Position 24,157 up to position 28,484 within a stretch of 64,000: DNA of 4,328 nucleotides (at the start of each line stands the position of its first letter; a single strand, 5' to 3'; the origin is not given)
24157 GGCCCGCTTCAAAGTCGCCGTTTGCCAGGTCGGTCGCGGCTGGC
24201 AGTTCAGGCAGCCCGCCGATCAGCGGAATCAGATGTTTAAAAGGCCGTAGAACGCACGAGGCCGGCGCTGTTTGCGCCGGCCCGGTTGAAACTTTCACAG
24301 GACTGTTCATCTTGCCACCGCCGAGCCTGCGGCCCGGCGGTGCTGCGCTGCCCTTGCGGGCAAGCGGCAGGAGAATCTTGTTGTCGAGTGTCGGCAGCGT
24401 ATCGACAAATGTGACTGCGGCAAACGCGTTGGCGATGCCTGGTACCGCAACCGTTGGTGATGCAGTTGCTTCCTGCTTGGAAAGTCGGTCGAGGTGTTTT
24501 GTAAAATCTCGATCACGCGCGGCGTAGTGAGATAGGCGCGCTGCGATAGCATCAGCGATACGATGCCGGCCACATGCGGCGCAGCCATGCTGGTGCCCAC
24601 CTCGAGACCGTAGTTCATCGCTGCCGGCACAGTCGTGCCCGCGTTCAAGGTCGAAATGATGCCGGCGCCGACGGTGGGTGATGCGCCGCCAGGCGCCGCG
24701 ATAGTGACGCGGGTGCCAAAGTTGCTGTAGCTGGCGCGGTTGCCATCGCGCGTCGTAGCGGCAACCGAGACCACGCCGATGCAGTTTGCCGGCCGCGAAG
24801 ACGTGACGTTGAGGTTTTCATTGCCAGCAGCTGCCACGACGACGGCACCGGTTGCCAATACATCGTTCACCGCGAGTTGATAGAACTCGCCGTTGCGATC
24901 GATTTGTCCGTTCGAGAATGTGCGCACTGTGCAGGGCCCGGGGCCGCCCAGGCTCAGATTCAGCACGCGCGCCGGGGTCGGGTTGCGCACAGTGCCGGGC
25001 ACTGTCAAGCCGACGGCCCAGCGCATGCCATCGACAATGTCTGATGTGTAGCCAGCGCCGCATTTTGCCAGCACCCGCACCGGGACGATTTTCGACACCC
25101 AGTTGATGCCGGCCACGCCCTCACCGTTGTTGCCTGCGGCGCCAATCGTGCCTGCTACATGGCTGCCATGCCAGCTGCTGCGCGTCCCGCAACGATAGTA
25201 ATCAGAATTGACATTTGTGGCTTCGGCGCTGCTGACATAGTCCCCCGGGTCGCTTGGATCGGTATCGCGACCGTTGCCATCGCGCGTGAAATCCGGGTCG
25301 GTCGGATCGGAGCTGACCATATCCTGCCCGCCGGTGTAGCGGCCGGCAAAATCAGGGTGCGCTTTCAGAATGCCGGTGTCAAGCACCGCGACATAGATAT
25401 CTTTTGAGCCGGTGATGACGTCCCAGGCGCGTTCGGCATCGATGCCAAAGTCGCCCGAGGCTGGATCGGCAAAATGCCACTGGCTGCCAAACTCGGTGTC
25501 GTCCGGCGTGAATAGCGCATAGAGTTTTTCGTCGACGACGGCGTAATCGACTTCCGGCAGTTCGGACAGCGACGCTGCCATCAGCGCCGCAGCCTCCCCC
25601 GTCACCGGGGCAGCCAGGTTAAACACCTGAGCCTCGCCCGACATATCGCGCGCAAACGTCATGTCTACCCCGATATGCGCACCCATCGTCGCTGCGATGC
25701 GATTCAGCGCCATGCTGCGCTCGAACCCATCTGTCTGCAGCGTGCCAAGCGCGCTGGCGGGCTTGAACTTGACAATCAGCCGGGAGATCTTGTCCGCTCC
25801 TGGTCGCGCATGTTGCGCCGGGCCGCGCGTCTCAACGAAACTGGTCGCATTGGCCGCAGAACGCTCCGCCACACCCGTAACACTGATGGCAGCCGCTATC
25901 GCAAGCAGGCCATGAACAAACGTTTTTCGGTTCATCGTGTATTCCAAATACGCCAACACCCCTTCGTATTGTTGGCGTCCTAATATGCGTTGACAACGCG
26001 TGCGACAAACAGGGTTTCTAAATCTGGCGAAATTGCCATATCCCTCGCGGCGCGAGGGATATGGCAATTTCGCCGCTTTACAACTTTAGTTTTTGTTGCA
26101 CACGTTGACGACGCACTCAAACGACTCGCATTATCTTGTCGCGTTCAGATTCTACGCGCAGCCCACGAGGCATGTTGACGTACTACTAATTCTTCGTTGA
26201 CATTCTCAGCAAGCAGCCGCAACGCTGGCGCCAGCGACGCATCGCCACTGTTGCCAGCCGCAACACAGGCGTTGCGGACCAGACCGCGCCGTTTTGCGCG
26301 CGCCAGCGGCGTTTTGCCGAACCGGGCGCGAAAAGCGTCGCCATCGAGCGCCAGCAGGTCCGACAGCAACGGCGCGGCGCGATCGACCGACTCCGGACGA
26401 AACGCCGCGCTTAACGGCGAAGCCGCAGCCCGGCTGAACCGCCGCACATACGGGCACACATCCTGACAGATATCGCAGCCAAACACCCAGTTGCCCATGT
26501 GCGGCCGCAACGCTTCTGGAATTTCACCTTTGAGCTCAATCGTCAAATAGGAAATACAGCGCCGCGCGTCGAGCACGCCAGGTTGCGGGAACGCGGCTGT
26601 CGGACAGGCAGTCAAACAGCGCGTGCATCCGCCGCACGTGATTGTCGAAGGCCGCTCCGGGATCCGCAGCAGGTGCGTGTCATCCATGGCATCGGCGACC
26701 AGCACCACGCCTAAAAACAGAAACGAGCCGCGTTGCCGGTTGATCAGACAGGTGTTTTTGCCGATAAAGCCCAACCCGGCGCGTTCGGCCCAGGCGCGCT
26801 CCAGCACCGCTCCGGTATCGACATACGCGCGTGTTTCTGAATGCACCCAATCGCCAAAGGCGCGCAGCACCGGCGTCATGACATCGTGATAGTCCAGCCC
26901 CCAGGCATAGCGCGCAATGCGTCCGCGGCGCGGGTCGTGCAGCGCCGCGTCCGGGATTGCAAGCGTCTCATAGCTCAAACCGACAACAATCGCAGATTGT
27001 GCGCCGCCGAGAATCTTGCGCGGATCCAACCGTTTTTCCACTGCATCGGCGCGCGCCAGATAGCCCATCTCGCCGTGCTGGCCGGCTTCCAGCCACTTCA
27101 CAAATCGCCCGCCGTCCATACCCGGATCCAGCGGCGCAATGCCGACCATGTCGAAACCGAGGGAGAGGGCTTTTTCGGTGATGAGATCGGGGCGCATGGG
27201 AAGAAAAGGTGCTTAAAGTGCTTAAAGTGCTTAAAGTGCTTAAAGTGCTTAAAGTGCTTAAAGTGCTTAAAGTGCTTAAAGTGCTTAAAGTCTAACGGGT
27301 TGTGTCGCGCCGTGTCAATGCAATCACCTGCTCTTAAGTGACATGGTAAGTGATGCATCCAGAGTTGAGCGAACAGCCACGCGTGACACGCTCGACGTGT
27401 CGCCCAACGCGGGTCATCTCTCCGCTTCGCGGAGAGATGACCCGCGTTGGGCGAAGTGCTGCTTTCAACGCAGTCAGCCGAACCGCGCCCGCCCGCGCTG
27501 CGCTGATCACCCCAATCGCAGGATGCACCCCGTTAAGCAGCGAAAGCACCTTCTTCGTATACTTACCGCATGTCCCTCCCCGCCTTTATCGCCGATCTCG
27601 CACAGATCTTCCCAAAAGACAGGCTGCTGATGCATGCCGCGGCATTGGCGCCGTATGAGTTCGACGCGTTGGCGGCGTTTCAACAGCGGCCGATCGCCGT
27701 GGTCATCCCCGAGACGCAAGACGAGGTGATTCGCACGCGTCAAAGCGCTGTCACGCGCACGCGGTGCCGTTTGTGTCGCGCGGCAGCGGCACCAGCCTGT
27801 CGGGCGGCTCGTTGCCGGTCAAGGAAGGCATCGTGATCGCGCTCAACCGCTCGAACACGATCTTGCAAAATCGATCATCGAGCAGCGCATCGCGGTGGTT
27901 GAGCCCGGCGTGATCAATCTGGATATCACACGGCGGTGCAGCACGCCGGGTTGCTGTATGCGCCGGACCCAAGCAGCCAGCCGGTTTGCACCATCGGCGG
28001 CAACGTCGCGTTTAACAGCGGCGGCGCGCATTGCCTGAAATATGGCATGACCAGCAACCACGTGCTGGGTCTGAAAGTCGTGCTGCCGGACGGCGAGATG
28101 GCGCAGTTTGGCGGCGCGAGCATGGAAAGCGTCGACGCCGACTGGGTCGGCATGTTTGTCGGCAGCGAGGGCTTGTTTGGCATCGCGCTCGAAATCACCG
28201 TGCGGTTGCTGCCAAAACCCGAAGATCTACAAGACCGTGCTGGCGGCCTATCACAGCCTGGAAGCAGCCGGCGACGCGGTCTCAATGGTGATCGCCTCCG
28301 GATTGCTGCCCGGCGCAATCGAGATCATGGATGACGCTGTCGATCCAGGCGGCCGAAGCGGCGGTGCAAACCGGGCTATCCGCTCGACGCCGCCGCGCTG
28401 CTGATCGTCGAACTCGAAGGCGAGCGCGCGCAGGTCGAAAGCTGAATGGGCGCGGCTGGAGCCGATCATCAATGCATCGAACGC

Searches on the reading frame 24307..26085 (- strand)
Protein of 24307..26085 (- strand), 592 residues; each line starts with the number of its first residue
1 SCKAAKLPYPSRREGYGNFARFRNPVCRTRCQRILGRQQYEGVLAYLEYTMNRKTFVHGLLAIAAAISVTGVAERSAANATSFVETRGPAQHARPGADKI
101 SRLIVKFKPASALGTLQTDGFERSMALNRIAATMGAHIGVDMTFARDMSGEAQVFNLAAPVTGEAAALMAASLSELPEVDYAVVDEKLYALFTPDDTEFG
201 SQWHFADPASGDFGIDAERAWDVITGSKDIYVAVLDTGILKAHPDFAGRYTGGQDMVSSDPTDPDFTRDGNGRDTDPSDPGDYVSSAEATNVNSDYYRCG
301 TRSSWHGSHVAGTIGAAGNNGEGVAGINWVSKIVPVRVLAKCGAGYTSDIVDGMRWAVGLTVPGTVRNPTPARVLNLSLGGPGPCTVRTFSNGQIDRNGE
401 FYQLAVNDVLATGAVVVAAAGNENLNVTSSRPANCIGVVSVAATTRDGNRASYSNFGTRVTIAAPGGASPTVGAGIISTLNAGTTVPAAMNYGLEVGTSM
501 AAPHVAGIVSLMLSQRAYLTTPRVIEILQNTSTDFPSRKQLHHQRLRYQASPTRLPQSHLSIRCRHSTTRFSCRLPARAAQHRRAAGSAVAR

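Call 50: search_protein_families(library=pfam, proteins=[window:24307-26085:-])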
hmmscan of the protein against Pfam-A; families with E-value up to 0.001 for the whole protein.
window:24307-26085:- (592 aa): 1 family
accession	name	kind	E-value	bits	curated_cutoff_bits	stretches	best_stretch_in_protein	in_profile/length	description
PF00082.27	Peptidase_S8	-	1.3e-52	179.3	21.8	1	228-537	2-278/288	Subtilase family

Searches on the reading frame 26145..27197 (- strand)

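Call 50: search_protein_families(library=pfam, proteins=[window:26145-27197:-])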
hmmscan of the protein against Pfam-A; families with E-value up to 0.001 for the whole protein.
window:26145-27197:- (350 aa): 6 families
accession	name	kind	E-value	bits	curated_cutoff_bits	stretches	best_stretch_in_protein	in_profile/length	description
PF13484.11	Fer4_16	-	3.7e-23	82.5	30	1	187-250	1-65/66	4Fe-4S double cluster binding domain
PF08331.15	QueG_DUF1730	-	6.2e-19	68.1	25.1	1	56-128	1-77/77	Epoxyqueuosine reductase QueG, DUF1730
PF13237.11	Fer4_10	-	4.6e-05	23.7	25.5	0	186-200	7-21/53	4Fe-4S dicluster domain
PF14697.11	Fer4_21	-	0.00028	21.4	35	0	187-200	40-53/59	4Fe-4S dicluster domain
PF13183.11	Fer4_8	-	0.00042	21.2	27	0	187-200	53-66/68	4Fe-4S dicluster domain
PF12838.12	Fer4_7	-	0.00082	20.2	27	0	187-250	1-50/52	4Fe-4S dicluster domain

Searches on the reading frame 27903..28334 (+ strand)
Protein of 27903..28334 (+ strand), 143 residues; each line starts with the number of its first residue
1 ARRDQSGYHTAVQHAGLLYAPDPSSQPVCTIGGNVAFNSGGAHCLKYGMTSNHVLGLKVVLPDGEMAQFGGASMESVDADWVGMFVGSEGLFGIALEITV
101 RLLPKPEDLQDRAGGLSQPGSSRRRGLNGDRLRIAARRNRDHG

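Call 83: search_protein_families(library=pfam, proteins=[window:27903-28334:+], max_evalue=0.001)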
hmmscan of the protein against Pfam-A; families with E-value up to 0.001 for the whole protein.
window:27903-28334:+ (143 aa): 1 family
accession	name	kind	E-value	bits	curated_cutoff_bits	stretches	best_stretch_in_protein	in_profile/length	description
PF01565.28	FAD_binding_4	-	4e-15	56.2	26.4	1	11-68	80-137/139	FAD binding domain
